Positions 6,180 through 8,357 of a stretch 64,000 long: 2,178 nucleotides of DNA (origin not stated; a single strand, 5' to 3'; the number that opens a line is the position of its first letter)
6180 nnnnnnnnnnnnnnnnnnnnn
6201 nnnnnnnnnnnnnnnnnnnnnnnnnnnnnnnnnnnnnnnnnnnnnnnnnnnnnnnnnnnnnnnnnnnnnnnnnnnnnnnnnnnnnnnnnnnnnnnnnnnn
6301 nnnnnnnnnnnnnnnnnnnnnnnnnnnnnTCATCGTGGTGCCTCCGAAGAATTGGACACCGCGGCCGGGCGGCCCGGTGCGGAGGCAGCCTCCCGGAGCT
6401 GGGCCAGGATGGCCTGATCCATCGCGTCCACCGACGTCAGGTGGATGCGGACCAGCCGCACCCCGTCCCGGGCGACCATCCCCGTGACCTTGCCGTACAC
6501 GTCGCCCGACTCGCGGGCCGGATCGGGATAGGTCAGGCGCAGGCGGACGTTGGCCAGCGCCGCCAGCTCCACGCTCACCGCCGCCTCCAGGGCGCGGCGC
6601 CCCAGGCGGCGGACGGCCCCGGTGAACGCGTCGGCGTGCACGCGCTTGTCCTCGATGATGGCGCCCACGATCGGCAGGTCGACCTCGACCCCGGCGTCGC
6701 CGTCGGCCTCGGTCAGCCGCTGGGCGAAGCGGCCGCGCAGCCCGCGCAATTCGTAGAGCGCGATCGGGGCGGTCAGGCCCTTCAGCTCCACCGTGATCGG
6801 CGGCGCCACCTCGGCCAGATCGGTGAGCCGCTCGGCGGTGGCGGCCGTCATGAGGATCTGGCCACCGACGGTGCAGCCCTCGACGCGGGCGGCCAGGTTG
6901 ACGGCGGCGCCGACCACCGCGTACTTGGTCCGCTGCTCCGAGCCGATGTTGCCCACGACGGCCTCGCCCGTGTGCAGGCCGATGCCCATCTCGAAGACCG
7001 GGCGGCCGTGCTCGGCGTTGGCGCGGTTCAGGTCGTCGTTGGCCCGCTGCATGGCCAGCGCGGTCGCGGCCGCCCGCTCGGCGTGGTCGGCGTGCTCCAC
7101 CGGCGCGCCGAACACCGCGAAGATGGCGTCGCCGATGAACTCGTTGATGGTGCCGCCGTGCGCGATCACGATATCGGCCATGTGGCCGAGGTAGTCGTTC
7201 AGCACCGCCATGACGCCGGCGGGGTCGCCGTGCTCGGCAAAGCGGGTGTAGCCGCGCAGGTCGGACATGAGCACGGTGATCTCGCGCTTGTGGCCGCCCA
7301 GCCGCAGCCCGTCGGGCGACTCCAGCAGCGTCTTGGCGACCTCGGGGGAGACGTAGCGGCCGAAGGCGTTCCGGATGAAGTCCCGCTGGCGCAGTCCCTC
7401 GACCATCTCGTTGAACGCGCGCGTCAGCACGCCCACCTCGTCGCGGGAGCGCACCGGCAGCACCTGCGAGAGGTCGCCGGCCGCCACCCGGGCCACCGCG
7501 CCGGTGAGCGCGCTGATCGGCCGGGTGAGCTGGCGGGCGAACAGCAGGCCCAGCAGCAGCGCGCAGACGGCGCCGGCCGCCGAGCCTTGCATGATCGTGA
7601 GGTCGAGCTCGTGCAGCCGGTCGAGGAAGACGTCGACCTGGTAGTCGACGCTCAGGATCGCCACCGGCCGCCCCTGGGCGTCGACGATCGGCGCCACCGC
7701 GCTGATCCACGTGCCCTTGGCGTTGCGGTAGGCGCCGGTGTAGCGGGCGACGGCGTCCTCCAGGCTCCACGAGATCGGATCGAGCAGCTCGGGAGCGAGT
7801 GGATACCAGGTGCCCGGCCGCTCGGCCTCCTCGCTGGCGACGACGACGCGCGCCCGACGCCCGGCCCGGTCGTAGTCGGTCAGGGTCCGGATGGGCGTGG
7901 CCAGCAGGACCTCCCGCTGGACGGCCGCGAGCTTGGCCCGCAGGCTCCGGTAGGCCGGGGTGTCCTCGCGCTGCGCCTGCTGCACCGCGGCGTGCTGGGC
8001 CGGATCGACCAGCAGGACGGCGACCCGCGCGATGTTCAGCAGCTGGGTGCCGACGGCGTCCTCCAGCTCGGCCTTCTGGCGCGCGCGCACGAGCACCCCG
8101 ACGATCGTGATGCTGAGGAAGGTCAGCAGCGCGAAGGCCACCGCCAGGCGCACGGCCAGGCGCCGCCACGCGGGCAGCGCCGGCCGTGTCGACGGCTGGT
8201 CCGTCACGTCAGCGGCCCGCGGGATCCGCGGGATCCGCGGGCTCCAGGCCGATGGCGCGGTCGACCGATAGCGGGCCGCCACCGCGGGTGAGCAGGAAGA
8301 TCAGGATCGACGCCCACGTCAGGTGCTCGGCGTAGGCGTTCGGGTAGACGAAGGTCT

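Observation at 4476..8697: doxX is translationally chained to an adenylate cyclase, a cNMP-binding NDH-2 and a ZAS anti-sigma-like protein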

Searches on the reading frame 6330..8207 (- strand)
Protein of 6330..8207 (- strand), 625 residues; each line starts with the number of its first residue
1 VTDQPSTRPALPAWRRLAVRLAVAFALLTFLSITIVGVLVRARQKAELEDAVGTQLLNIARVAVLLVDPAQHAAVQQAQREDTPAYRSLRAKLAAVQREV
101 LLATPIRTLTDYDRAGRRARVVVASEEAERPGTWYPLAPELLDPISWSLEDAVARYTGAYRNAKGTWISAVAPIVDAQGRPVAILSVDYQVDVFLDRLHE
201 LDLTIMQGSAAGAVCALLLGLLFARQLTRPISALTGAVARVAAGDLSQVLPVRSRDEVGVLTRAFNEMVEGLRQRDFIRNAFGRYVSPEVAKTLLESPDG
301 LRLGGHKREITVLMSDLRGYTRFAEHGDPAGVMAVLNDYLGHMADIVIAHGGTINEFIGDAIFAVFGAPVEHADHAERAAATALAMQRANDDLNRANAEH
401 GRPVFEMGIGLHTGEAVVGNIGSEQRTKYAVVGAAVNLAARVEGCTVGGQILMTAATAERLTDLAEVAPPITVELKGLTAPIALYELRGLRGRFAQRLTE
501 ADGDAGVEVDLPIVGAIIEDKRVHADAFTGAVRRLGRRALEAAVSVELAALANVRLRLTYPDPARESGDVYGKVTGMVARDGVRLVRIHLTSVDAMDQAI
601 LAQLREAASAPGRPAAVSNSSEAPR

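Call 8: search_protein_families(library=pfam, proteins=[window:6330-8207:-], max_evalue=0.01)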
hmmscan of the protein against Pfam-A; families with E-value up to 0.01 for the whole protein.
window:6330-8207:- (625 aa): 3 families
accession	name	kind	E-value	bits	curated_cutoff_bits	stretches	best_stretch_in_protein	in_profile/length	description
PF00211.25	Guanylate_cyc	-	1e-24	87.6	21.9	1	308-477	7-172/183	Adenylate and Guanylate cyclase catalytic domain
PF00672.30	HAMP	-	3.6e-17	62.9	25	1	222-274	1-53/53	HAMP domain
PF18430.7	DBD_HTH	-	0.0023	18.1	25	1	190-212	7-29/35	Putative DNA-binding domain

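Call 9: search_protein_families(library=ncbifam, proteins=[window:6330-8207:-], max_evalue=0.01)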
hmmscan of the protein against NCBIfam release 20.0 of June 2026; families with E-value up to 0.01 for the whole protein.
window:6330-8207:- (625 aa): 21 families
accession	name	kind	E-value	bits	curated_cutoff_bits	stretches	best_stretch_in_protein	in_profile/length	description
NF033092.0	HK_WalK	equivalog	5.3e-16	58.3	725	1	15-274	3-248/594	cell wall metabolism sensor histidine kinase WalK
TIGR03903.1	TOMM_kin_cyc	equivalog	1.1e-11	43.4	705.75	1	328-519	310-489/1267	TOMM system kinase/cyclase fusion protein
NF040691.1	MtrAB_MtrB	equivalog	2.1e-09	37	450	1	14-274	1-259/507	MtrAB system histidine kinase MtrB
NF007004.0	PRK09467.1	equivalog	3.7e-09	35.9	415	1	188-275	140-228/440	two-component system sensor histidine kinase EnvZ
NF047496.1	HK_LIC11548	equivalog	8.5e-09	34.7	750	1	199-275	271-347/589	LIC_11548 family sensor histidine kinase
NF053592.1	HK_near_YfiR_like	equivalog_domain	1.7e-08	34.3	194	1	165-271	115-220/223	sensor histidine kinase, YfiR-like protein-associated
NF007837.0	PRK10549.1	equivalog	2.7e-08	33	603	1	213-290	174-251/466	envelope stress sensor histidine kinase BaeS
NF012163.2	BaeS_SmeS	equivalog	3e-08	33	500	1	210-290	171-251/457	sensor histidine kinase efflux regulator BaeS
TIGR01386.1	cztS_silS_copS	subfamily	3.7e-08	32.8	292.55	1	15-272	2-234/457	heavy metal sensor histidine kinase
NF058645.1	MCPCtpMPsAe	equivalog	8e-08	31.5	900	1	196-273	198-277/558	methyl-accepting chemotaxis protein CtpM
NF038263.1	prot_phos_SiaA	equivalog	1.7e-07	30.2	700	1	213-274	320-381/658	biofilm regulation protein phosphatase SiaA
NF008312.0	PRK11100.1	equivalog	6.6e-06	25.2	356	1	170-280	150-258/477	two-component system sensor histidine kinase CreC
NF008468.0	PRK11360.1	equivalog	2.8e-05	22.7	646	1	160-274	154-265/616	two-component system sensor histidine kinase AtoS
NF012226.0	AdeS_HK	equivalog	0.0001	21.6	500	1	208-273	65-132/353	two-component sensor histidine kinase AdeS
NF045911.1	TCSHisKinNblS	equivalog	0.00036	19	1000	1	218-274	196-252/621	two-component system sensor histidine kinase NblS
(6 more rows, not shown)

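Call 18: search_solved_structures(query=window:6330-8207:-, max_evalue=0.001, show_alignments=4)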
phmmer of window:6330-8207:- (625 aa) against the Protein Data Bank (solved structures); distinct sequences matched with E-value up to 0.001: 57.
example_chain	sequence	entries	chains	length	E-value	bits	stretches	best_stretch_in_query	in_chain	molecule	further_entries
6fht_A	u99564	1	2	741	1.1e-59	206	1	261-491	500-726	Bacteriophytochrome,Adenylate cyclase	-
2w01_A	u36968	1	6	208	2.3e-50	175.2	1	302-491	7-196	ADENYLATE CYCLASE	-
1wc0_A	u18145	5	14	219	1.1e-29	106.9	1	298-483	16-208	ADENYLATE CYCLASE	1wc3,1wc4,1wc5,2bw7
1wc1_A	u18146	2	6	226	2.8e-29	105.6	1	305-483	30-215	ADENYLATE CYCLASE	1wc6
3r5g_A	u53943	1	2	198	2.2e-28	102.6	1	302-488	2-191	CyaB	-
5x4t_A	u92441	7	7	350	1.2e-18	70.4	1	281-453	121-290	Photoactivated adenylyl cyclase | Family 3 adenylate cyclase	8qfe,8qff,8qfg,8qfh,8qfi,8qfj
9f1z_A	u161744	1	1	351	1.3e-18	70.4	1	281-453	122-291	Family 3 adenylate cyclase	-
5x4u_A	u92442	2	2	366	1.4e-18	70.3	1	281-453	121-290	Photoactivated adenylyl cyclase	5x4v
4yus_A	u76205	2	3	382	1.6e-18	70.1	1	282-453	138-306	Family 3 adenylate cyclase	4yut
9f1w_A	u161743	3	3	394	1.7e-18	70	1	282-453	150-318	Family 3 adenylate cyclase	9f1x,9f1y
1yk9_A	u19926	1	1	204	2.5e-14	56.2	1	309-465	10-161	Adenylate cyclase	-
5o5k_A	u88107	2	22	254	3.3e-14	55.8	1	302-477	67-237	Adenylate cyclase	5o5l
4p2f_A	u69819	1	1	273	6e-14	55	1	290-464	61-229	Adenylate cyclase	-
4p2m_A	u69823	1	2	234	1.9e-13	53.3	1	291-464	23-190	Adenylate cyclase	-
4p2x_A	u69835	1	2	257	2.1e-13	53.2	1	290-464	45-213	Adenylate cyclase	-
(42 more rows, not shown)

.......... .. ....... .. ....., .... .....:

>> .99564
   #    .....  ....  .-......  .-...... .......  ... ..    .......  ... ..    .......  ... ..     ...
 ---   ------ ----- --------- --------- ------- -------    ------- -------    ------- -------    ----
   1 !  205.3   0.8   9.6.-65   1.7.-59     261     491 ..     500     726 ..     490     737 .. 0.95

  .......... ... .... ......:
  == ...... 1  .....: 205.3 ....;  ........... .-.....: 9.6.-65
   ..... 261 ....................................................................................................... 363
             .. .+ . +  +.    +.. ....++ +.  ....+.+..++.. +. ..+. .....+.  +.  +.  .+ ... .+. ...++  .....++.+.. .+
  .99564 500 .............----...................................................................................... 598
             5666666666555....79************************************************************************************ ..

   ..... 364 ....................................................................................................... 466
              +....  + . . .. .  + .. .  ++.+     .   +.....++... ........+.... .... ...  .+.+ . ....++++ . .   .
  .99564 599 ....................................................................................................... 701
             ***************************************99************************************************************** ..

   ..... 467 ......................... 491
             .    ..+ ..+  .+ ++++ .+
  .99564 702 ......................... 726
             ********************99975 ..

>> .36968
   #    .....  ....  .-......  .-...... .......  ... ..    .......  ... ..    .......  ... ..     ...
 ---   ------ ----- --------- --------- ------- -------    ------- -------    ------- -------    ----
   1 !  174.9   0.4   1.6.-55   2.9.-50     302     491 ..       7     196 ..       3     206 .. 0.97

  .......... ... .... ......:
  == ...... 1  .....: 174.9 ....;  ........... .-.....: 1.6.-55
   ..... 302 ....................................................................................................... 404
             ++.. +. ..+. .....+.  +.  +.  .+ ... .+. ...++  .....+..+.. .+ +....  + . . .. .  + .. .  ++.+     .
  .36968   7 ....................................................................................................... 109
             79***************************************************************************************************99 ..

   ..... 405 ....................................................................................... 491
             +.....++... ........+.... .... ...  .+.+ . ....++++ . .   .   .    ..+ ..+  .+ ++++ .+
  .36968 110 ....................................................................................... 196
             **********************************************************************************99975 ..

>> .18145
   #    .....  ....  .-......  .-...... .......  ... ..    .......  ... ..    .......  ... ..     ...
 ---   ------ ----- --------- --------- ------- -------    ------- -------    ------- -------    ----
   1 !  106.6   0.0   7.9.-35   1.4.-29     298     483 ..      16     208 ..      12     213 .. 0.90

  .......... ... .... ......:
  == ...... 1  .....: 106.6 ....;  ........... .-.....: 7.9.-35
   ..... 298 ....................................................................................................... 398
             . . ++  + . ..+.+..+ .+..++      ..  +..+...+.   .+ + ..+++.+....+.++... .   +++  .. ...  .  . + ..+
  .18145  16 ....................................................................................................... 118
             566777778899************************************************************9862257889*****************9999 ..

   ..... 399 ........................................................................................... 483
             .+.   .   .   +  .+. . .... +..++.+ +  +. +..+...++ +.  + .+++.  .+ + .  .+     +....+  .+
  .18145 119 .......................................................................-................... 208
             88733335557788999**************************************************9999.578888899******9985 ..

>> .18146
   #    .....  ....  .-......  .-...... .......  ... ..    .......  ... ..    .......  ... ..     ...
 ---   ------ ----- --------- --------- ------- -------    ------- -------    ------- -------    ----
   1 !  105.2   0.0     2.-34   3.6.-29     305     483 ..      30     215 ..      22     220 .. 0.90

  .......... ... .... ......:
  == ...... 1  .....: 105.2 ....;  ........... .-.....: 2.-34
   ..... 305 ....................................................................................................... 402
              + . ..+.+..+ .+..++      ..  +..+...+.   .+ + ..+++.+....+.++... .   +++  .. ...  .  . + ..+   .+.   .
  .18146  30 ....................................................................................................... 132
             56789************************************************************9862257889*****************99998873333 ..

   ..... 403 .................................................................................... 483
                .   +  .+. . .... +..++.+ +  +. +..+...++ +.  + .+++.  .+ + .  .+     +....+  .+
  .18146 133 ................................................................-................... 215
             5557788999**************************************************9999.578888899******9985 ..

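Call 25: find_homologous_proteins(query=window:6330-8207:-, max_evalue=1e-10)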
Query window:6330-8207:- (625 aa): 2661 proteins with E <= 1e-10 among 8000 candidates; the best 120 are listed.
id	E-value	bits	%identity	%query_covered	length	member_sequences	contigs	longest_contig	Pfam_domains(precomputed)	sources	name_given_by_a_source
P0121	0.0e+0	1289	96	100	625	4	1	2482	PF00672.31,PF00211.26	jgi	jgi:class 3 adenylate cyclase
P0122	0.0e+0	1287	96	100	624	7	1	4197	PF00672.31,PF00211.26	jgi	-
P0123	0.0e+0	1197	89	100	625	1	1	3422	PF00672.31,PF00211.26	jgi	jgi:class 3 adenylate cyclase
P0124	0.0e+0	1184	89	99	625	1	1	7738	PF00672.31,PF00211.26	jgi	jgi:class 3 adenylate cyclase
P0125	0.0e+0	1183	88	100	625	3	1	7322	PF00672.31,PF00211.26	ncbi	-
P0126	0.0e+0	1182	88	100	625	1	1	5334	PF00672.31,PF00211.26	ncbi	-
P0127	0.0e+0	1180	88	100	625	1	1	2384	PF00672.31,PF00211.26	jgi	jgi:class 3 adenylate cyclase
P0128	0.0e+0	1179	88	100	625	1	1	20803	PF00672.31,PF00211.26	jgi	jgi:class 3 adenylate cyclase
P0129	0.0e+0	1175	88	99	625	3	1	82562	PF00672.31,PF00211.26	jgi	jgi:class 3 adenylate cyclase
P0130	0.0e+0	1169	87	100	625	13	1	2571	PF00672.31,PF00211.26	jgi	-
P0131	0.0e+0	1166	87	100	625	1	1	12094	PF00672.31,PF00211.26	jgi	jgi:class 3 adenylate cyclase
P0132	0.0e+0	1166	87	100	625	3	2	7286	PF00672.31,PF00211.26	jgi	jgi:class 3 adenylate cyclase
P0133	0.0e+0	1164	88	100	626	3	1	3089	PF00672.31,PF00211.26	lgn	-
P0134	0.0e+0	1162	88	100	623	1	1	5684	PF00672.31,PF00211.26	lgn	-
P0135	0.0e+0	1161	87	100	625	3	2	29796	PF00672.31,PF00211.26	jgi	jgi:adenylate cyclase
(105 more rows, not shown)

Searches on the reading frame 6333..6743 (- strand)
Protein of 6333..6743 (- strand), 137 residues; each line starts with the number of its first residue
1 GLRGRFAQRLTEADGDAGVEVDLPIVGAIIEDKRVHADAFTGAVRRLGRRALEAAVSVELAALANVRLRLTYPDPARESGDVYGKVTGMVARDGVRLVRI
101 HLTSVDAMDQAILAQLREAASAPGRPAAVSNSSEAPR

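Call 52: predict_structure(alignment_id=A3)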
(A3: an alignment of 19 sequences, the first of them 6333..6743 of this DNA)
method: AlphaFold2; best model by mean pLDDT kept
length: 137 residues; sequences in the alignment: 19
mean_pLDDT: 80.6   pTM: 0.71
mean pLDDT of the five models: 80.6, 80.3, 80.2, 79.6, 79.4
residues with pLDDT >= 90: 84; 70-90: 17; 50-70: 12; < 50: 24
segments of 3 or more residues with pLDDT < 50: 7-15, 125-135
pLDDT, mean of each block of 10 residues (from residue 1): 47 60 94 75 94 95 94 91 95 92 96 92 53 40
secondary structure, 60 per line:
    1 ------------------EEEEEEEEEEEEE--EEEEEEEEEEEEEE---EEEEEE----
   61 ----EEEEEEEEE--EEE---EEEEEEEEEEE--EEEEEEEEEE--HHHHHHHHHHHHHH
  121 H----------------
elements in order: E19-31 E34-47 E51-56 E65-73 E76-78 E82-92 E95-104 H107-121

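Call 55: fold_search(model_id=the predicted structure, library=pdb)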
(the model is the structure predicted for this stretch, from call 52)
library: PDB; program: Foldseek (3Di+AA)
matches with E <= 10: 948; with E <= 0.001: 4
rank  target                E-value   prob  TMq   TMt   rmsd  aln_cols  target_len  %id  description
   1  5ej1_A                1.8e-04  1.00  0.56  0.13   4.4       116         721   16  Pre-translocation state of bacterial cellulose synthase (released 2016-03-30)
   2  5vx6_B                5.2e-04  1.00  0.60  0.41   2.9       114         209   12  Structure of Bacillus subtilis Inhibitor of motility (MotI/DgrA) (released 2017-11-22)
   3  5vx6_A                7.6e-04  1.00  0.57  0.39   3.6       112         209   13  Structure of Bacillus subtilis Inhibitor of motility (MotI/DgrA) (released 2017-11-22)
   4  4xrn_D                8.4e-04  1.00  0.53  0.65   4.3       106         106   15  Pilz domain with c-di-gmp of a protein from Pseudomonas aeruginosa (released 2016-02-03)
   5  4i86_A                1.0e-03  1.00  0.51  0.65   4.0       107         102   14  Crystal structure of PilZ domain of CeSA from cellulose synthesizing bacterium (released 2013-04-03)
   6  4i86_B                1.3e-03  1.00  0.48  0.64   3.9       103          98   14  Crystal structure of PilZ domain of CeSA from cellulose synthesizing bacterium (released 2013-04-03)
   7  4p00_A                1.4e-03  1.00  0.55  0.12   4.4       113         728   16  Bacterial Cellulose Synthase in complex with cyclic-di-GMP and UDP (released 2014-04-09)
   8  4xrn_C                1.5e-03  1.00  0.55  0.67   4.3       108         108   14  Pilz domain with c-di-gmp of a protein from Pseudomonas aeruginosa (released 2016-02-03)
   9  9fp0_A                1.7e-03  1.00  0.52  0.11   5.7       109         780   16  Cryo-EM structure of the 'crown'less Bcs macrocomplex for E. coli cellulose secretion in non-saturating c-di-GMP (loca (released 2024-10-16)
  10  4hg6_A                1.7e-03  1.00  0.51  0.11   6.3       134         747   15  Structure of a cellulose synthase - cellulose translocation intermediate (released 2012-12-19)
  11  9b8v_E                3.5e-03  1.00  0.54  0.10   3.7       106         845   17  AlphaFold2 informed cryo-EM model of the E. coli cellulose synthase BcsAG3B6 complex (released 2025-02-19)
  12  9fmv_A                3.5e-03  1.00  0.53  0.11   4.6       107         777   16  Cryo-EM structure of the c-di-GMP-free synthase:pEtN transferase complex (BcsA-Bct-G3) from the E. coli cellulose secr (released 2024-10-16)
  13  4rt1_B                3.8e-03  1.00  0.54  0.66   4.1       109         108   13  Structure of the Alg44 PilZ domain (R95A mutant) from Pseudomonas aeruginosa PAO1 in complex with c-di-GMP (released 2015-04-08)
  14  4rt0_A                4.1e-03  1.00  0.50  0.59   4.4       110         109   13  Structure of the Alg44 PilZ domain from Pseudomonas aeruginosa PAO1 in complex with c-di-GMP (released 2015-04-08)
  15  2rde_A                4.8e-03  1.00  0.41  0.28   5.2       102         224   14  Crystal structure of VCA0042 complexed with c-di-GMP (released 2007-10-30)
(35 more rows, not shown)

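Call 79: search_protein_families(library=pfam, proteins=[window:6333-6743:-], max_evalue=10)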
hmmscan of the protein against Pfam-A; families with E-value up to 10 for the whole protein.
window:6333-6743:- (137 aa): 0 families
